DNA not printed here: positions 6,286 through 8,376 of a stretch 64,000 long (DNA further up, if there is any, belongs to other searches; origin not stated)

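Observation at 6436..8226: HerA/FtsK-like ATPase fused to a coiled coil and two tandem winged-helix repeats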

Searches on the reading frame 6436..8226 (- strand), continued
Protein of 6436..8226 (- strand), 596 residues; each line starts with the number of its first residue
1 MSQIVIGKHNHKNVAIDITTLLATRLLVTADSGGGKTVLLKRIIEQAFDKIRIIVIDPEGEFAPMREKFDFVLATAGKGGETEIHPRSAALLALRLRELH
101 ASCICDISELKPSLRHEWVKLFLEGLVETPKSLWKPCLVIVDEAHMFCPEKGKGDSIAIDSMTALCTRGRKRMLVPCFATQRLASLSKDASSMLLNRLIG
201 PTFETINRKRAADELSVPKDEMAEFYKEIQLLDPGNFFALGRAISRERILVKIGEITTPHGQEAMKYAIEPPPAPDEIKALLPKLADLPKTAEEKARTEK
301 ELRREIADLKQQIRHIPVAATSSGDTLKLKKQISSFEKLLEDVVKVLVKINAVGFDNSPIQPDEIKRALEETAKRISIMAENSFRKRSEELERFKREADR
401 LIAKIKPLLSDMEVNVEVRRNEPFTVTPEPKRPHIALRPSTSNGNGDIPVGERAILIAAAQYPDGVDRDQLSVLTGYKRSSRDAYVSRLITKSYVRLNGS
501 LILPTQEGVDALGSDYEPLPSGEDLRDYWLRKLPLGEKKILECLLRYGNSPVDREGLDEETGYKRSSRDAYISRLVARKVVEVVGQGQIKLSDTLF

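Call 28: find_related_loci(query=A3, collection=viral_contigs, flank=10000)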
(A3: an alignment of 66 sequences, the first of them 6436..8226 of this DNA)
Query A3 (596 aa) in viral_contigs; peptide patterns used: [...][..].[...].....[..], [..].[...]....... (x = any residue, [..] = any of these).
478 stretches matched a pattern; 221 encode a relative of the query (tblastn E <= 1e-3); the best 80 are kept; 80 distinct loci.
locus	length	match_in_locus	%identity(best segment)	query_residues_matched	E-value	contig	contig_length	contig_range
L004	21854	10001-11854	49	1-595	6e-176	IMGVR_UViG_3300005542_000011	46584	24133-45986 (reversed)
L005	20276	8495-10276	49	1-596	9e-168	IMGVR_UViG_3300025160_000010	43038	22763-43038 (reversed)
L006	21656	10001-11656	49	1-596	7e-167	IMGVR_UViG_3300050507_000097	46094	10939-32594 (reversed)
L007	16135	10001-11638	46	1-596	2e-158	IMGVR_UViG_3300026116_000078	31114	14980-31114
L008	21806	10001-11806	45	3-596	8e-154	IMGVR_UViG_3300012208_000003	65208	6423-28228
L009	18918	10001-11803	45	3-596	2e-153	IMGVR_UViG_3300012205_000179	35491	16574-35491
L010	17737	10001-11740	43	4-596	4e-149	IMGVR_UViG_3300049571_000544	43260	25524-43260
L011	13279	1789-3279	48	3-495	7e-144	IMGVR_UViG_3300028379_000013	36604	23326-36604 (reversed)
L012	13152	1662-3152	48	3-495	7e-144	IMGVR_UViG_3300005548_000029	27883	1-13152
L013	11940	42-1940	43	1-596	3e-142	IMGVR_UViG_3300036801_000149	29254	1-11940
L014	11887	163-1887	43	1-596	4e-140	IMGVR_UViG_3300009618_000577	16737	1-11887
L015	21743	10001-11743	46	1-596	1e-153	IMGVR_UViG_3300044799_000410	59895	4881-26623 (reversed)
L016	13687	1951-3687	41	1-596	2e-138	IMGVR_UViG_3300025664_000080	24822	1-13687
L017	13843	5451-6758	51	1-426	3e-136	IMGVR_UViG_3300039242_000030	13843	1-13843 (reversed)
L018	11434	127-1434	51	1-426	3e-136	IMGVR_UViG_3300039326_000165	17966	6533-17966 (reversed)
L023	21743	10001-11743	42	1-596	1e-128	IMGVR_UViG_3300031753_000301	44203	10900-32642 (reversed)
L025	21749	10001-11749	41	1-596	2e-122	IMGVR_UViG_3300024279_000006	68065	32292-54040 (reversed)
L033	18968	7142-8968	41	1-577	6e-115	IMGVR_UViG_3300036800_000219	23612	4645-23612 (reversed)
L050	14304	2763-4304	40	1-563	2e-107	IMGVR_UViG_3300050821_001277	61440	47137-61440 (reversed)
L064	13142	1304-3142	37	4-596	3e-102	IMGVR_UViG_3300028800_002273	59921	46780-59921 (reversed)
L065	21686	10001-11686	38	16-596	5e-102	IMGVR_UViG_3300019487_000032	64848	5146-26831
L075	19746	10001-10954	51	1-317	4e-96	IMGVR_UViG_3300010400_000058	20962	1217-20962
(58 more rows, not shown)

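Call 33: predict_structure(alignment_id=A3)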
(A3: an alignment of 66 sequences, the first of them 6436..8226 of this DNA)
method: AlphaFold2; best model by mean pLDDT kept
length: 596 residues; sequences in the alignment: 66
mean_pLDDT: 89.2   pTM: 0.57
mean pLDDT of the five models: 89.2, 88.1, 86.7, 86.4, 86.2
residues with pLDDT >= 90: 432; 70-90: 96; 50-70: 28; < 50: 40
segments of 3 or more residues with pLDDT < 50: 344-349, 412-423, 425-444
pLDDT, mean of each block of 10 residues (from residue 1): 93 98 98 98 98 98 96 92 94 96 97 97 98 98 98 96 98 98 98 98 98 98 98 98 98 97 91 91 88 89 92 76 66 79 49 61 80 80 85 88 77 42 46 41 63 97 96 96 98 97 97 94 95 97 97 96 97 97 96 94
secondary structure, 60 per line:
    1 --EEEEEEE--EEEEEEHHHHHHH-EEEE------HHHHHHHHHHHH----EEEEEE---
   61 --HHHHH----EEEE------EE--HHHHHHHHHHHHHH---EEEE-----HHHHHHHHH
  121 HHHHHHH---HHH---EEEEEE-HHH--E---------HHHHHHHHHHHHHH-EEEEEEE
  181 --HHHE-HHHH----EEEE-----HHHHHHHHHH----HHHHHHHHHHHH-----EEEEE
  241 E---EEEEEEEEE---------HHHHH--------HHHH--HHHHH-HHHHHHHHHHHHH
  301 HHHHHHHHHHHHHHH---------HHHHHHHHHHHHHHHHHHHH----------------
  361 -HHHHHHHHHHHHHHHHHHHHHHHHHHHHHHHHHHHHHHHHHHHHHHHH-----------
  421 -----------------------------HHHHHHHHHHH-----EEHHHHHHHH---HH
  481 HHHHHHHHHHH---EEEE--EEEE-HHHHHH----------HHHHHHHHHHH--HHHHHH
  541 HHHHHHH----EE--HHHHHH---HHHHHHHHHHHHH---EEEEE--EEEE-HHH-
elements in order: E3-9 E12-17 H18-24 E26-29 H36-47 E52-57 H63-67 E72-75 H86-99 E103-106 H112-127 E137-142 H159-172 E174-180 H188-191 E196-199 H205-214 H219-230 E236-241 E245-253 H263-267 H276-279 H282-286 H288-315 H325-344 H362-409 H450-460 H468-475 H479-491 E495-498 E501-504 H506-511 H522-532 H535-547 H556-561 H565-577 E581-585 E588-591

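Call 40: fold_search(model_id=the predicted structure, library=pdb)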
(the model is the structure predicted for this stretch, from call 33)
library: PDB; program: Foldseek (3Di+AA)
matches with E <= 10: 1933; with E <= 0.001: 193
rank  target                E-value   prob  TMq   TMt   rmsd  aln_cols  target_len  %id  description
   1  9x1m_A                2.5e-14  1.00  0.33  0.34   9.2       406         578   15  The cryo-EM structure of HerA-NurA complex with AMPPNP and dsDNA from Thermococcus kodakarensis (released 2026-02-04)
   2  4d2i_B                8.5e-13  1.00  0.35  0.45   6.3       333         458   15  Crystal structure of the HerA hexameric DNA translocase from Sulfolobus solfataricus bound to AMP-PNP (released 2014-12-03)
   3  8wj3_N                2.6e-12  1.00  0.36  0.39   9.5       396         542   15  Cryo-EM structure of a bacterial protein (released 2024-09-11)
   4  4d2i_A                3.3e-12  1.00  0.35  0.45   5.9       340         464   15  Crystal structure of the HerA hexameric DNA translocase from Sulfolobus solfataricus bound to AMP-PNP (released 2014-12-03)
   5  8wiv_A                4.7e-12  1.00  0.33  0.47   6.5       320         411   16  Cryo-EM structure of a bacterial protein (released 2024-09-11)
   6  8wiv_O                6.9e-12  1.00  0.36  0.33  10.8       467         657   11  Cryo-EM structure of a bacterial protein (released 2024-09-11)
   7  8wiv_D                6.9e-12  1.00  0.36  0.35  10.9       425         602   13  Cryo-EM structure of a bacterial protein (released 2024-09-11)
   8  8woc_A                7.3e-12  1.00  0.34  0.55   3.3       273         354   17  Cryo-EM structure of SIR2/HerA complex (released 2024-09-11)
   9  8xau_E                8.2e-12  1.00  0.36  0.38  11.5       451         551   11  Cryo-EM structure of HerA (released 2024-06-05)
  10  8wod_D                9.2e-12  1.00  0.36  0.43   5.5       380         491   14  Cryo-EM structure of SIR2/HerA complex (released 2024-09-11)
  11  8wld_L                1.4e-11  1.00  0.36  0.32  11.0       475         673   12  Cryo-EM structure of SIR2/HerA antiphage complex (released 2024-09-11)
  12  8wj3_D                1.5e-11  1.00  0.35  0.41   8.7       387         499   13  Cryo-EM structure of a bacterial protein (released 2024-09-11)
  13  8xau_F                2.5e-11  1.00  0.36  0.40   7.7       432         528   12  Cryo-EM structure of HerA (released 2024-06-05)
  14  8wld_A                4.8e-11  1.00  0.36  0.44   6.3       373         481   14  Cryo-EM structure of SIR2/HerA antiphage complex (released 2024-09-11)
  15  8xav_A                6.0e-11  1.00  0.36  0.37  10.5       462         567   11  Cryo-EM structure of an anti-phage defense complex (released 2024-06-05)
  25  9x1l_A                4.1e-10  1.00  0.33  0.34  10.5       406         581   16  The cryo-EM structure of HerA-NurA complex with AMPPNP from Thermococcus kodakarensis (released 2026-02-04)
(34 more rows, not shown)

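Call 46: find_encoding_contigs(protein=P0001, flank=10000, max_places=3)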
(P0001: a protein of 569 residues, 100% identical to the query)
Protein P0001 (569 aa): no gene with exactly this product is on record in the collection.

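Call 48: list_cluster_members(proteins=[P0001, P0012, P0064, P0092])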
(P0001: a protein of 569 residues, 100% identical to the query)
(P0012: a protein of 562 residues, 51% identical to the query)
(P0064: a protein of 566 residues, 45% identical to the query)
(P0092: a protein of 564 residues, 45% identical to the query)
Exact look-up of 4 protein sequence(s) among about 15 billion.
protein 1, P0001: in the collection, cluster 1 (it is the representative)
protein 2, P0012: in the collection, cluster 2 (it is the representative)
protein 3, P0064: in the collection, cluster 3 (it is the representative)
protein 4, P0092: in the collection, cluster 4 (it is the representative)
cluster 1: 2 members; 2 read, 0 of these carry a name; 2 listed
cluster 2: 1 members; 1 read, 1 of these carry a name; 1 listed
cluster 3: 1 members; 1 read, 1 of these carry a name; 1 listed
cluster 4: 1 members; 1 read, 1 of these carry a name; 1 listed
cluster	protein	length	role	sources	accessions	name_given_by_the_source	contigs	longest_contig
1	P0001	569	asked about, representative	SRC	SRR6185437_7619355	-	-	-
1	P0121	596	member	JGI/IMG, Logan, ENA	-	-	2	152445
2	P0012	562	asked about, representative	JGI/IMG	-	Mn-dependent DtxR family transcriptional regulator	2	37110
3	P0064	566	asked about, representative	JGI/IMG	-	regulator of replication initiation timing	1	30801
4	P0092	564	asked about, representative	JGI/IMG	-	DNA-binding MarR family transcriptional regulator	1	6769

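Call 49: find_encoding_contigs(protein=window:6436-8226:-, flank=10000, max_places=3)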
Protein window:6436-8226:- (596 aa): 5 contigs read that carry it; 2 places shown.
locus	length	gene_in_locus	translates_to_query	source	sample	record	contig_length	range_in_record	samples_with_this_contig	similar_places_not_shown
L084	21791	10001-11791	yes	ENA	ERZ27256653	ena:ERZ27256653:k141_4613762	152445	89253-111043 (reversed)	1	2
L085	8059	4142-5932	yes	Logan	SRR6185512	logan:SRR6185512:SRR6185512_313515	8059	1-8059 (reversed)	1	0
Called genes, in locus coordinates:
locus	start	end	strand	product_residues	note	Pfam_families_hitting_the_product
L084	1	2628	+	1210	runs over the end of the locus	PF13550:Phage-tail_3, PF23666:Rcc01698_C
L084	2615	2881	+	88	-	-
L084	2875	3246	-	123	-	-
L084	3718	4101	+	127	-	PF13455:MUG113 (weak)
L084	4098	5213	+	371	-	PF03837:RecT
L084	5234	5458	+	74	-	-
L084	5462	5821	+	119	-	-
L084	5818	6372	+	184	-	-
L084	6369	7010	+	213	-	-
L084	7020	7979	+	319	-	PF01145:Band_7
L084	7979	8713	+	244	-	-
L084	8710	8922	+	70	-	-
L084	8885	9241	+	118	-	PF27127:YfdP (weak)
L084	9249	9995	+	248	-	-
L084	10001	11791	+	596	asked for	PF01935:DUF87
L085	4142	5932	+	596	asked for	PF01935:DUF87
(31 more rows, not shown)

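Call 54: find_related_loci(query=A3, collection=genome_contigs, flank=10000)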
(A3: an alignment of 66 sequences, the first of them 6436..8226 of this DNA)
Query A3 (596 aa) in genome_contigs; peptide patterns used: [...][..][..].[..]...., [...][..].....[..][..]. (x = any residue, [..] = any of these).
489 stretches matched a pattern; 250 encode a relative of the query (tblastn E <= 1e-3); the best 80 are kept; 80 distinct loci.
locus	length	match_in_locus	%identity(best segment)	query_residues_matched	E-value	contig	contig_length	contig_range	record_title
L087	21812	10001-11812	50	1-596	0e+0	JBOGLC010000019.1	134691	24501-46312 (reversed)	MAG: Terriglobales bacterium isolate TC-S_metawrap_bin.8 k127_4297687, whole genome shotgun sequence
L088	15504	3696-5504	48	1-595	2e-172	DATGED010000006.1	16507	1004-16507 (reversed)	MAG TPA_asm: Candidatus Acidoferrum sp. isolate SMAG_U9693 k141_230246, whole genome shotgun sequence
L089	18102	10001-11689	47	1-596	6e-161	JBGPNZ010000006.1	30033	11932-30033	MAG: Nitrospiraceae bacterium isolate OBJ_0618_7090110_202 k141_3401443_length_30033_cov_43.0000, whole genome shotgun s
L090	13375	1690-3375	48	3-596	6e-152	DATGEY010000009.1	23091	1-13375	MAG TPA_asm: Candidatus Acidoferrum sp. isolate SMAG_U9714 k141_964989, whole genome shotgun sequence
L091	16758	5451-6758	51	1-426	3e-136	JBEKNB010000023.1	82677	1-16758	MAG: Candidatus Acidiferrales bacterium isolate SPRUCE 407 SPRUCE_407_23, whole genome shotgun sequence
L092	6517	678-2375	45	1-596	2e-132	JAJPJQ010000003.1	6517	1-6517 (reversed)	MAG: Proteobacteria bacterium isolate Centralia_MAG_52 k107_12140775, whole genome shotgun sequence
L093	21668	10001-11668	44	1-596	1e-130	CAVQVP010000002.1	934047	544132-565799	MAG: uncultured Acidobacteriota bacterium isolate MFD10071.bin.1.72 genome assembly, contig: contig_31689, whole genome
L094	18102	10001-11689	47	1-596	6e-161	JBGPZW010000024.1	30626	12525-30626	MAG: Terriglobia bacterium isolate OBJ1_062018_070_16 k141_1261543_length_30626_cov_35.2878, whole genome shotgun sequen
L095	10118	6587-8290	40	13-596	7e-127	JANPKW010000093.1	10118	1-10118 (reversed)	MAG: Gemmatimonadaceae bacterium isolate VAR_61_metabat_161 VAR_61_k141_1808414, whole genome shotgun sequence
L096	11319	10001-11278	50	1-411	4e-124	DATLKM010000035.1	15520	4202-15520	MAG TPA_asm: Candidatus Binatia bacterium isolate SMAG_U13722 k141_151737, whole genome shotgun sequence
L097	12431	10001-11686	41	13-596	3e-123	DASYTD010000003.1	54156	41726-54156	MAG TPA_asm: Gemmatimonadales bacterium isolate SMAG_U4558 k141_1228239, whole genome shotgun sequence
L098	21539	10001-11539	48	1-513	1e-121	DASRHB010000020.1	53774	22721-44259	MAG TPA_asm: Candidatus Acidiferrales bacterium isolate SMAG_U10073 k141_1871883, whole genome shotgun sequence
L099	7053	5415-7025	41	3-567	4e-120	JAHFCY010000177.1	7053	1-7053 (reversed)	MAG: Candidatus Lindowbacteria bacterium isolate nzgw232 NODE_31732_length_7054_cov_3.157075, whole genome shotgun seque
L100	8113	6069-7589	42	1-524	6e-118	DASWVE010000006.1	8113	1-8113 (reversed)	MAG TPA_asm: Candidatus Acidiferrales bacterium isolate SMAG_U3621 k141_459339, whole genome shotgun sequence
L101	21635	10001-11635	38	1-596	2e-114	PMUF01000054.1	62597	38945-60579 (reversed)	MAG: Chitinophagaceae bacterium isolate palsa_949 73.20110700_P2S.20_contig_3569, whole genome shotgun sequence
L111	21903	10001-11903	52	1-596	6e-91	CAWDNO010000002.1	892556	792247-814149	MAG: uncultured Acidobacteriota bacterium isolate MFD03346.bin.2.94 genome assembly, contig: contig_1415, whole genome s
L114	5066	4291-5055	54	4-260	2e-83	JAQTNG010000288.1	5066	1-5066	MAG: Elusimicrobia bacterium isolate STA_59 NODE_41537_length_5066_cov_2.185260_Sandtown_A, whole genome shotgun sequenc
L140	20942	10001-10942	43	1-317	8e-69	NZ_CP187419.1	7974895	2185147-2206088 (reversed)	Anatilimnocola sp. NA78 chromosome, complete genome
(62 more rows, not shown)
